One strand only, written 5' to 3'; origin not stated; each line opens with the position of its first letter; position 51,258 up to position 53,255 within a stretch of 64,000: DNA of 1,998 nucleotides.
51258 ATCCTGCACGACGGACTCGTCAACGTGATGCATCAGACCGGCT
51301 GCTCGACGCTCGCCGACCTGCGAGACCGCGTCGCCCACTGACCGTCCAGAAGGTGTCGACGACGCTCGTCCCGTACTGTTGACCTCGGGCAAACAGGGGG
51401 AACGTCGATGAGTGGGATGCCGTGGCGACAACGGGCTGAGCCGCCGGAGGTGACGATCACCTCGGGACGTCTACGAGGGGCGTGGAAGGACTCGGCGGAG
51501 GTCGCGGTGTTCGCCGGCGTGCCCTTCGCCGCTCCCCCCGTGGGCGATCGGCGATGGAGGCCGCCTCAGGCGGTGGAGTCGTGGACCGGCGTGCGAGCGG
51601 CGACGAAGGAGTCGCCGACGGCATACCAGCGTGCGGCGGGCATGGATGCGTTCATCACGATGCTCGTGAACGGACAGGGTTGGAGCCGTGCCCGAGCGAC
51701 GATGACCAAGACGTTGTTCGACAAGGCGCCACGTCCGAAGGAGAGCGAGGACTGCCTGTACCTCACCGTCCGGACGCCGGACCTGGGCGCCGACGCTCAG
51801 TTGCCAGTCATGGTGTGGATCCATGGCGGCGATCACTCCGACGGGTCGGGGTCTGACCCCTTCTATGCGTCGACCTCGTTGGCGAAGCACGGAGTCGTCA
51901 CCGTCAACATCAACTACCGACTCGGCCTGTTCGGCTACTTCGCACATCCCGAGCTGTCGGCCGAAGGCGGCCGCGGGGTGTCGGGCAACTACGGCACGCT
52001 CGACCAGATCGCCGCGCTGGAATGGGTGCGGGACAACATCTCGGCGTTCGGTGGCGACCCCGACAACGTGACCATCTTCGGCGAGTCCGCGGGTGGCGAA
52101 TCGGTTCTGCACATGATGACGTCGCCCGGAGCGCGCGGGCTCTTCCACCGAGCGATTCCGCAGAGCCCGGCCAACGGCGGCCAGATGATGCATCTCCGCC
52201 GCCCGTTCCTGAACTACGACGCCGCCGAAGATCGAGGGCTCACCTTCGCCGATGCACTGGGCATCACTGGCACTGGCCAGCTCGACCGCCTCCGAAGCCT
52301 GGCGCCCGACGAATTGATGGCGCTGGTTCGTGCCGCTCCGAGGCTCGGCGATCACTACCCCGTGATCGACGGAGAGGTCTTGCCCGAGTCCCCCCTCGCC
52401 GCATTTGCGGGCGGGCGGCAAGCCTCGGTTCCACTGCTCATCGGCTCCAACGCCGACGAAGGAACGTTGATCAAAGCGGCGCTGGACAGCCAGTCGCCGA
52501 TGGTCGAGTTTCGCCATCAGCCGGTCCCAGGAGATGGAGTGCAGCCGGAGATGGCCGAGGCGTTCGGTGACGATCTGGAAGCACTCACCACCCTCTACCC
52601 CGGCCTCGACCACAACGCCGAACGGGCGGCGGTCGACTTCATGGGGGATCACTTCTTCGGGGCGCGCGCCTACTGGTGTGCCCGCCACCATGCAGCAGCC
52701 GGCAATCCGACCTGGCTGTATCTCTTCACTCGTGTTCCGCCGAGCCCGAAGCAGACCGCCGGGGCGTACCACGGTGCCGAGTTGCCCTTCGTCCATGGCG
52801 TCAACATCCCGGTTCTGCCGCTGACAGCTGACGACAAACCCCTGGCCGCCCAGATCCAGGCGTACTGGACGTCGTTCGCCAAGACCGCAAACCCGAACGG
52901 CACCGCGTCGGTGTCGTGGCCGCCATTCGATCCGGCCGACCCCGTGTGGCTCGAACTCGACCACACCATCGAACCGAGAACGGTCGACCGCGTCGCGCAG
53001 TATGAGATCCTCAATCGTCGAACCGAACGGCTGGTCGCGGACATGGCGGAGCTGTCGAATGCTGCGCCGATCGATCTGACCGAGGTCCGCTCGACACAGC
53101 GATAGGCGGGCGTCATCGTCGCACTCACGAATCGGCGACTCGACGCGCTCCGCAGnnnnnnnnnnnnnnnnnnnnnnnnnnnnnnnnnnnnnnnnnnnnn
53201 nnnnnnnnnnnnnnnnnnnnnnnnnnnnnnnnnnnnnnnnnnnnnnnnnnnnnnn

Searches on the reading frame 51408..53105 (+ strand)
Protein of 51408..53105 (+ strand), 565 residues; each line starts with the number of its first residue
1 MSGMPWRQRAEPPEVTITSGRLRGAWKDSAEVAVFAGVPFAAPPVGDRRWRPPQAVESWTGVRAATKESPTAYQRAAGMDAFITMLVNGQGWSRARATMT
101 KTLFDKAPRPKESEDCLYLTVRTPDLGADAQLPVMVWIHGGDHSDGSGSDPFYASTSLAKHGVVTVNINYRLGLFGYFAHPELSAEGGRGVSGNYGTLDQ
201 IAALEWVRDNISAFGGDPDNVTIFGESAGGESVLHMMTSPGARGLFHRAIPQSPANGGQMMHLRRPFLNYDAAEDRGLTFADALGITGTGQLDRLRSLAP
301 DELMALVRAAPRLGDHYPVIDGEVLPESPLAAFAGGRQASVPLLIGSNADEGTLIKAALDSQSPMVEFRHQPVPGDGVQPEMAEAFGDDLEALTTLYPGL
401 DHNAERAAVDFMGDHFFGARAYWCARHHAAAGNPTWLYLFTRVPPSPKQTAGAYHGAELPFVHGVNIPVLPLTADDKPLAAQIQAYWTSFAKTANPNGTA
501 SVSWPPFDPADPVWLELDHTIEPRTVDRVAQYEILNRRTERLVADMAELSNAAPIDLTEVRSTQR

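Call 8: search_protein_families(library=pfam, proteins=[window:51408-53105:+], max_evalue=0.01)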
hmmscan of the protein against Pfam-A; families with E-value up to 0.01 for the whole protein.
window:51408-53105:+ (565 aa): 4 families
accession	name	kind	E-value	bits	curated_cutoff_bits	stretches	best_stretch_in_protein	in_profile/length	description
PF00135.34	COesterase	-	1.7e-109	367.5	27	1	12-522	2-501/515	Carboxylesterase family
PF20434.5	BD-FAE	-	9.3e-10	38.8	26.8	2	129-172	10-57/215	BD-FAE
PF07859.19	Abhydrolase_3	-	1.1e-06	29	25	1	199-240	51-92/210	alpha/beta hydrolase fold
PF00326.27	Peptidase_S9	-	0.00065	19.7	22.6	1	185-256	33-99/213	Prolyl oligopeptidase family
